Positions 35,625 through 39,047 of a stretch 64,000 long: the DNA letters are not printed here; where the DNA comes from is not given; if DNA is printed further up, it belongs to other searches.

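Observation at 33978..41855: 2625-aa secreted, cysteine-rich giant protein with eukaryote-like sushi/CCP-type Cys-Trp modules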

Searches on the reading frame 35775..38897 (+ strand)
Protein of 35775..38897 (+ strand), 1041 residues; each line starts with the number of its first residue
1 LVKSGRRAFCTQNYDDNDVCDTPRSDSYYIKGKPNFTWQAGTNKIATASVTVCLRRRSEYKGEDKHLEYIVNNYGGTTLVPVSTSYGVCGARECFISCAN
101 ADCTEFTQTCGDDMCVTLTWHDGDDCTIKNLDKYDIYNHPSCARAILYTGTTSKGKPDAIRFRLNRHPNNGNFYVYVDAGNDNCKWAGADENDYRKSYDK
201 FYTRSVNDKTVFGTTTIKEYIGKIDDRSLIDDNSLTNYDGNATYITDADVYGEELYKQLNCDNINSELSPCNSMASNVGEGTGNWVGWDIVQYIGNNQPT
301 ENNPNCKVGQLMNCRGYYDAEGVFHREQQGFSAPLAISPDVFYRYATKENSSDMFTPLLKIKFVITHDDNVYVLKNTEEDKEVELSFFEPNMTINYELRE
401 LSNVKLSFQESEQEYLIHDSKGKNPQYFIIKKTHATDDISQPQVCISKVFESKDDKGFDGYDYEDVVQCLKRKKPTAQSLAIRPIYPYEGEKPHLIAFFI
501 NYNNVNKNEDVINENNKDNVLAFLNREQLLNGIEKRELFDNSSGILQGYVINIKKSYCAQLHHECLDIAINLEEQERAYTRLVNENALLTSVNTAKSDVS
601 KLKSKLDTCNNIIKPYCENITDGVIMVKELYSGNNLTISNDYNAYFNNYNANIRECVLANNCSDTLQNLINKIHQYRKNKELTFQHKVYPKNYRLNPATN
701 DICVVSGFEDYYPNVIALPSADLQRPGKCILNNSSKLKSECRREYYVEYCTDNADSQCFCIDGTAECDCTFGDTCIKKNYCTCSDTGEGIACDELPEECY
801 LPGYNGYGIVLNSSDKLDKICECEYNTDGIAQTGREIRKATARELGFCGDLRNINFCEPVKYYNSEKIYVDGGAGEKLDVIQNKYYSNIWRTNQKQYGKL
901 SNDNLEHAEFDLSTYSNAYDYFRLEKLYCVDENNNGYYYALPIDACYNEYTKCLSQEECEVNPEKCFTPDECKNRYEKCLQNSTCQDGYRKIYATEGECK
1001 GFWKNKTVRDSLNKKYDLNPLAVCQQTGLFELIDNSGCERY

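Call 86: predict_structure(alignment_id=A8)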
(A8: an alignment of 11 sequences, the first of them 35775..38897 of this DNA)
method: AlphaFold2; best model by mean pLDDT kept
length: 1041 residues; sequences in the alignment: 11
mean_pLDDT: 54.1   pTM: 0.39
mean pLDDT of the five models: 54.1, 53.6, 51.2, 50.6, 47.5
residues with pLDDT >= 90: 0; 70-90: 230; 50-70: 371; < 50: 440
segments of 3 or more residues with pLDDT < 50: 12-27, 30-36, 40-45, 91-94, 100-108, 168-172, 180-357, 437-439, 451-462, 487-493, 514-518, 524-540, 559-561, 611-622, 696-699, 851-927, 932-938, 992-1041
pLDDT, mean of each block of 10 residues (from residue 1): 51 43 47 46 50 59 58 64 57 50 46 70 68 63 70 56 59 52 37 30 31 29 26 30 32 35 39 35 36 30 35 36 34 26 30 41 83 75 80 76 76 73 64 58 73 43 62 73 52 58 54 51 42 41 63 56 54 66 67 59 54 46 60 68 74 74 82 78 66 51 63 77 63 80 77 76 74 76 63 73 60 56 75 76 67 34 34 34 34 29 31 34 47 48 61 67 67 69 54 41 33 32 39 35 27
secondary structure, 60 per line:
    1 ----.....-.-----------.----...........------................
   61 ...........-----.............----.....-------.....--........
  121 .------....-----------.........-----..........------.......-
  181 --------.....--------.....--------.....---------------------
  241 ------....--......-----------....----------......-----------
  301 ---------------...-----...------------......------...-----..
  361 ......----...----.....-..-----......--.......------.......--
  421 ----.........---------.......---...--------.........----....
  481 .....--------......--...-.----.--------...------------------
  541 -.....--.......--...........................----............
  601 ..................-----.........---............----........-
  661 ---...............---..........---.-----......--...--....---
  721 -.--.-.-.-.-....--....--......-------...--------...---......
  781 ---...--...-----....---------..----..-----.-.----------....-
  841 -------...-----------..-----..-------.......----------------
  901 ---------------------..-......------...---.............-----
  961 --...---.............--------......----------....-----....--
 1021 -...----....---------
elements in order (helices of 4 or more, strands of 3 or more residues): H5-8 E28-38 E45-71 E77-89 E94-98 E106-110 E113-121 H128-131 E143-151 E157-166 E173-179 H189-193 E202-206 E215-219 H247-250 H253-258 H270-273 E284-289 E316-318 E324-326 H339-344 E359-366 E371-373 H378-382 E391-396 E399-405 E412-418 E425-433 E443-449 E464-472 E480-485 E494-499 E520-522 E542-546 E549-555 H558-584 H589-618 E624-632 H636-647 H652-659 H664-678 E682-691 E701-706 E714-717 H733-736 E745-750 E758-760 E775-780 E784-786 E789-791 E836-839 E848-850 H878-884 E925-930 E937-939 H943-955 H969-981 E990-995 E1006-1009 E1015-1018 E1022-1024 E1029-1032

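Call 88: fold_search(model_id=the predicted structure, library=pdb)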
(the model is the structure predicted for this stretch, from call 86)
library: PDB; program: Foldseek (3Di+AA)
matches with E <= 10: 343; with E <= 0.001: 0
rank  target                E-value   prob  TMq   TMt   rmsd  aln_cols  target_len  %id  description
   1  7wb4_E                1.1e-01  0.16  0.05  0.04  16.6       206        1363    9  Cryo-EM structure of the NR subunit from X. laevis NPC (released 2022-03-02)
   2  7or4_A                1.3e-01  0.04  0.06  0.07  25.4       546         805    8  Crystal structure of DPP8 in complex with a 4-oxo-b-lactam based inhibitor, B142 (released 2021-07-07)
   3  5wc3_0                2.2e-01  0.15  0.03  0.14  11.5        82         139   15  SpoIIIAG (released 2017-08-16)
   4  2ya7_B                3.1e-01  0.02  0.05  0.09  27.6       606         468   10  Crystal structure of Streptococcus pneumoniae NanA (TIGR4) in complex with Zanamivir (released 2011-04-27)
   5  3c99                  3.6e-01  0.08  0.05  0.10  14.5       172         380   13  Structural Basis of Histone H4 Recognition by p55 (released 2008-05-13)
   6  9c20                  4.9e-01  0.03  0.05  0.10  26.2       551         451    8  The Sialidase NanJ in complex with Neu5,9Ac (released 2024-09-04)
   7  9mxx                  5.2e-01  0.09  0.05  0.20  19.4       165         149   12  Computationally Designed protein with isopeptide bond dnIPB-2 (released 2025-04-09)
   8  9e2u_C                5.2e-01  0.03  0.05  0.05  15.9       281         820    9  Crystal structure of DDB1-CRBN-ALV1 complex bound to triple ZnF of Helios (IKZF2 ZF1-3) (released 2025-09-03)
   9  5fxy_A                5.5e-01  0.16  0.04  0.11  11.2       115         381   10  Structure of the human RBBP4:MTA1(464-546) complex (released 2016-05-18)
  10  9fsm_A                6.4e-01  0.47  0.03  0.11  12.2        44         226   11  Cryo-EM structure of the decameric TraT surface exclusion lipoprotein from Klebsiella pneumoniae (pKpQIL plasmid) (released 2024-12-11)
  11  7zaz_BBB              6.4e-01  0.05  0.05  0.07  16.4       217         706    7  macrocyclase OphP with ZPP (released 2022-07-06)
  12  5ec5_B                6.4e-01  0.03  0.04  0.10  25.6       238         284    8  Crystal structure of lysenin pore (released 2016-05-18)
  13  7zb2_GGG              6.8e-01  0.04  0.05  0.06  16.4       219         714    5  apo macrocyclase OphP (released 2022-07-06)
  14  3u14_A                7.2e-01  0.07  0.05  0.09  19.1       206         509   12  Structure of D50A-fructofuranosidase from Schwanniomyces occidentalis complexed with inulin (released 2012-04-25)
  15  8tjt_E                7.2e-01  0.06  0.05  0.13  14.1       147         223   10  The Fab fragment of an anti-glucagon receptor (GCGR) antibody (released 2024-02-14)
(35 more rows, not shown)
